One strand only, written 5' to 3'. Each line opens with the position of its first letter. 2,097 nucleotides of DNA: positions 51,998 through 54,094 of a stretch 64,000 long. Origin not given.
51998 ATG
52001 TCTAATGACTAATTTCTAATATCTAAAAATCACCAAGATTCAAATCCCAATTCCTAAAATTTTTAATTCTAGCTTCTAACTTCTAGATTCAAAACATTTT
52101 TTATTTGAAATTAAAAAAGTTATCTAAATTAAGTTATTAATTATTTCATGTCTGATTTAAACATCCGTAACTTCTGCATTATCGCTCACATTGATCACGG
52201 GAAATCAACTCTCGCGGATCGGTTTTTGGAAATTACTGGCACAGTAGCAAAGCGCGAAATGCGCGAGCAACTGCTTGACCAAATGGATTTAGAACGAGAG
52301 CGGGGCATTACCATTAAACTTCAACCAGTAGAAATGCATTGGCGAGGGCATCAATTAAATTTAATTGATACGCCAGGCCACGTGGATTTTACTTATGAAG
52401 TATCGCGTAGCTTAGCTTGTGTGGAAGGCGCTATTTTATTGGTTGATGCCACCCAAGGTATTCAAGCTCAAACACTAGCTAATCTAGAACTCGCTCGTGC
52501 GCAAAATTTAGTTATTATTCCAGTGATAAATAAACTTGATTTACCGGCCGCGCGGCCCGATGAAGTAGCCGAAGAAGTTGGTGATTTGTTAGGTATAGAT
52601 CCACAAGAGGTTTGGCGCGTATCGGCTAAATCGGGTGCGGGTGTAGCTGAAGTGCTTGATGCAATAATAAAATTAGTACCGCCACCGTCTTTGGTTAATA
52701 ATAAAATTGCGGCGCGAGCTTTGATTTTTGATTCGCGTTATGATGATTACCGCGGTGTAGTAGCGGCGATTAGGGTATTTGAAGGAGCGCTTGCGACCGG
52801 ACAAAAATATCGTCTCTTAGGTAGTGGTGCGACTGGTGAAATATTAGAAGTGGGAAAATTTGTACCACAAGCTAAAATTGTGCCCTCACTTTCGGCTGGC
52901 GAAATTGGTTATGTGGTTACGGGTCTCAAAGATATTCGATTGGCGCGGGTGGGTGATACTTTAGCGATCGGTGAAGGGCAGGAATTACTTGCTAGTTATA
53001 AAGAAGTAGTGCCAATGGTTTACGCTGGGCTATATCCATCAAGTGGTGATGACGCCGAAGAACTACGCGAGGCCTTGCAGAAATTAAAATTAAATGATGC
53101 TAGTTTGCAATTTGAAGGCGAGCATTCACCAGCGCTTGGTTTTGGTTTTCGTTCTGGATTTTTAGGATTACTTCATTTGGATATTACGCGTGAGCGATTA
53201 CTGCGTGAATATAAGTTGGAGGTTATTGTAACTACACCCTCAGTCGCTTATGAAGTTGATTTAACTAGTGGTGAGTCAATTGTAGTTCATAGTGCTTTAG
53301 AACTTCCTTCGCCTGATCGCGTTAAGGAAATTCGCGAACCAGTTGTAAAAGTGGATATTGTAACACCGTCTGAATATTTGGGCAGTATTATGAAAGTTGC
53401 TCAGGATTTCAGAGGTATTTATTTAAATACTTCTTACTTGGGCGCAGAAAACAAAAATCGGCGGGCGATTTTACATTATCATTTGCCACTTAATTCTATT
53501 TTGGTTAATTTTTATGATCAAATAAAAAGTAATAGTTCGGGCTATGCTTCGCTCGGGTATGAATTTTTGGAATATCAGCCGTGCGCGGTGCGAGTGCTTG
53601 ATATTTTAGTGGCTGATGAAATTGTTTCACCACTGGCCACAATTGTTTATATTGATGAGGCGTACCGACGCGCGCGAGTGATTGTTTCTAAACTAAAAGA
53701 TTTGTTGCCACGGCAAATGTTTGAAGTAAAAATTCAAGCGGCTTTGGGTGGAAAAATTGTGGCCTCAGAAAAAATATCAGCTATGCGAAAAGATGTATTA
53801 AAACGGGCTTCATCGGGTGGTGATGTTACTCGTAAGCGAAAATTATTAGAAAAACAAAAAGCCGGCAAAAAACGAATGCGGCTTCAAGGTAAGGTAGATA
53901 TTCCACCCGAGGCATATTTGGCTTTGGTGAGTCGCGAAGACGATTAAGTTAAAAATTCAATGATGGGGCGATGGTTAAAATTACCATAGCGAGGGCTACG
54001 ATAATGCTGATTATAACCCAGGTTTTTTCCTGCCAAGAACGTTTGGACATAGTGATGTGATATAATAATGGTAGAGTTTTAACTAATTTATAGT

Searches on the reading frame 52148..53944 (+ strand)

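Call 59: search_protein_families(library=pfam, proteins=[window:52148-53944:+], max_evalue=0.001)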
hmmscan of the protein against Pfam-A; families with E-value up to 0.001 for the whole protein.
window:52148-53944:+ (599 aa): 7 families
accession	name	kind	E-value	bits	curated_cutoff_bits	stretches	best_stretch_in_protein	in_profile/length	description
PF00009.33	GTP_EFTU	-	1.6e-57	194.6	26.5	1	5-179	2-188/188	Elongation factor Tu GTP binding domain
PF06421.17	LepA_C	-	4e-37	127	29.7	1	490-594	3-106/107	GTP-binding protein LepA C-terminus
PF00679.30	EFG_C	-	2.4e-17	63.2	27.9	1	395-485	2-87/89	Elongation factor G C-terminus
PF03144.31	GTP_EFTU_D2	-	2.7e-07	31.4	30.3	1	203-273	1-73/73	Elongation factor Tu domain 2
PF14492.12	EFG_III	-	1.2e-06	28.9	27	1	289-362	4-74/75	Elongation Factor G, domain III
PF01926.29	MMR_HSR1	-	1.5e-05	25.5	21.9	1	17-129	10-113/113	50S ribosome-binding GTPase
PF22042.2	EF-G_D2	-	7.9e-05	23.1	27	1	189-225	2-38/84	Elongation factor G domain 2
